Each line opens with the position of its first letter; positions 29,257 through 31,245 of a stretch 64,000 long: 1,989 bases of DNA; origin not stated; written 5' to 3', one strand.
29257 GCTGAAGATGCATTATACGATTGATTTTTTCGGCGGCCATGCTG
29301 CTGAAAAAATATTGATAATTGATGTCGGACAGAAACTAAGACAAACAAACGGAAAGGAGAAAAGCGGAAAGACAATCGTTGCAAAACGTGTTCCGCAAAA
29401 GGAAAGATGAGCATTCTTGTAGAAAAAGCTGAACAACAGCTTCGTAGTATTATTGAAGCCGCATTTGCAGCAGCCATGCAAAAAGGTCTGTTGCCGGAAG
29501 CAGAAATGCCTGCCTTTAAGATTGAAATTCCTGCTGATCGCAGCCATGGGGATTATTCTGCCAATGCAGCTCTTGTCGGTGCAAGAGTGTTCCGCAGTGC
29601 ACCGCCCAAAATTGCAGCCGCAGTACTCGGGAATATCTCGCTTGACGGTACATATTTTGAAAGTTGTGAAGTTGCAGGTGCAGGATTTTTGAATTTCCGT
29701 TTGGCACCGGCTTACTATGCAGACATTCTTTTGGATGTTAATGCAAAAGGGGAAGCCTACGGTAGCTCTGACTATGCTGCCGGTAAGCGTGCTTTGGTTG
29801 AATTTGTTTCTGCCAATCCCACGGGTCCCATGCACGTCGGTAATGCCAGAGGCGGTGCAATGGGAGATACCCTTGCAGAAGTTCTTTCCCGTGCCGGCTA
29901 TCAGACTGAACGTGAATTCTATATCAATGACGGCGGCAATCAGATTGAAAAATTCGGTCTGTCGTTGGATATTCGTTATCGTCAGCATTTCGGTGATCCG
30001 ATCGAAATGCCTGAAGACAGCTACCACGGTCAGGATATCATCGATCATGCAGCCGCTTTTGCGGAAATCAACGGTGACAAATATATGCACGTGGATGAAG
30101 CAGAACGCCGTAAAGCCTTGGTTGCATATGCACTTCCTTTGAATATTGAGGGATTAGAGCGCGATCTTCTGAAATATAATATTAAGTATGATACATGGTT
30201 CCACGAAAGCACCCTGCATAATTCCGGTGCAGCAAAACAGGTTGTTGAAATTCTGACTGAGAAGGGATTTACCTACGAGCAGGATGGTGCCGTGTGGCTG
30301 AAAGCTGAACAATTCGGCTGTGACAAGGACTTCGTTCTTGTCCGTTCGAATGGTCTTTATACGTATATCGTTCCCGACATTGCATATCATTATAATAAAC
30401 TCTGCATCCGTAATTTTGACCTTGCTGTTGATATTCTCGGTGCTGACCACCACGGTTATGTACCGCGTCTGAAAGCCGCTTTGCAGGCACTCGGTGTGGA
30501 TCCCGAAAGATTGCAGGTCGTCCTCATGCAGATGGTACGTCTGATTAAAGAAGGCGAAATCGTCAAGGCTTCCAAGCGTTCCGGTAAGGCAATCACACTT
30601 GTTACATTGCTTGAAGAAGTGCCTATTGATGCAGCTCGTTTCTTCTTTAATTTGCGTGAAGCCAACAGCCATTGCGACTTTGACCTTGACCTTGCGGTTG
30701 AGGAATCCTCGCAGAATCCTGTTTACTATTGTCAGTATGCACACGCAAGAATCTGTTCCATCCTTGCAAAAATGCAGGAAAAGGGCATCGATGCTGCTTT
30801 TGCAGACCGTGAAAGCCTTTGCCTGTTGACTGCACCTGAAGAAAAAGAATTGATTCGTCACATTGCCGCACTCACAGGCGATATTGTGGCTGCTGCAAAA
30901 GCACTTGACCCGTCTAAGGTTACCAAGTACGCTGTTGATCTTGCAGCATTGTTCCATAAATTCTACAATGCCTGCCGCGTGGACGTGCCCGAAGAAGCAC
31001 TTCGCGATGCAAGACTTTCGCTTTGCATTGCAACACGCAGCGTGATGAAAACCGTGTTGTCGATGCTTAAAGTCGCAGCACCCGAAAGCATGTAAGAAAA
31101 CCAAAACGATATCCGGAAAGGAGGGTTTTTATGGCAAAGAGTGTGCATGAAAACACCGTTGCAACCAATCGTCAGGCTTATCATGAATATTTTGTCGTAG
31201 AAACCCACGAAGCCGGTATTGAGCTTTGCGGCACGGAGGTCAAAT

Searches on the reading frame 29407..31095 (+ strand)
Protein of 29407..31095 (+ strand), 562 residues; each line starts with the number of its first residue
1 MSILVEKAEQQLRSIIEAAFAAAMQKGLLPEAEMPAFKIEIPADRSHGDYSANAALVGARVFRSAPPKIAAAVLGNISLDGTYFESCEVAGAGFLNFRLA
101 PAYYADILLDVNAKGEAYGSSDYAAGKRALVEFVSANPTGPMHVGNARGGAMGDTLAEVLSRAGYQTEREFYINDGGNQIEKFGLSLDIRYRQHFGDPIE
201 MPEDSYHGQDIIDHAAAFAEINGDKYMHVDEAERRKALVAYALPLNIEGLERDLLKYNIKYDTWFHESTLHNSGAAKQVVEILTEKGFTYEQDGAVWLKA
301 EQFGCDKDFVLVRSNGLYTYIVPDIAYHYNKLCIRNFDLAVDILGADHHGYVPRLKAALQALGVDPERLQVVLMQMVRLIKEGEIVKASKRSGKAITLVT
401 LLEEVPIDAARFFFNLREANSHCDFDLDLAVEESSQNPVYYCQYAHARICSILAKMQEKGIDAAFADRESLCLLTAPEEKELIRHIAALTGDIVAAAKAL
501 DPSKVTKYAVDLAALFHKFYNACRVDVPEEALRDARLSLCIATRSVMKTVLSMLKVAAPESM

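Call 11: search_protein_families(library=pfam, proteins=[window:29407-31095:+], max_evalue=0.001)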
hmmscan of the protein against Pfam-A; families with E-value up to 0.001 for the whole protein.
window:29407-31095:+ (562 aa): 4 families
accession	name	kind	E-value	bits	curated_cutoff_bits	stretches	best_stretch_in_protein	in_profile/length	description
PF05746.21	DALR_1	-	5.2e-30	104.4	22.3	1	443-562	2-117/117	DALR anticodon binding domain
PF00750.26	tRNA-synt_1d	-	1.8e-19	70.4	23.3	1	125-405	18-298/349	tRNA synthetases class I (R), catalytic domain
PF03485.21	Arg_tRNA_synt_N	-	7.8e-18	65.3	21.5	1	13-99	4-85/85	Arginyl tRNA synthetase N terminal domain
PF09334.17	tRNA-synt_1g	-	0.00011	21.5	20.1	0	249-299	73-123/391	tRNA synthetases class I (M)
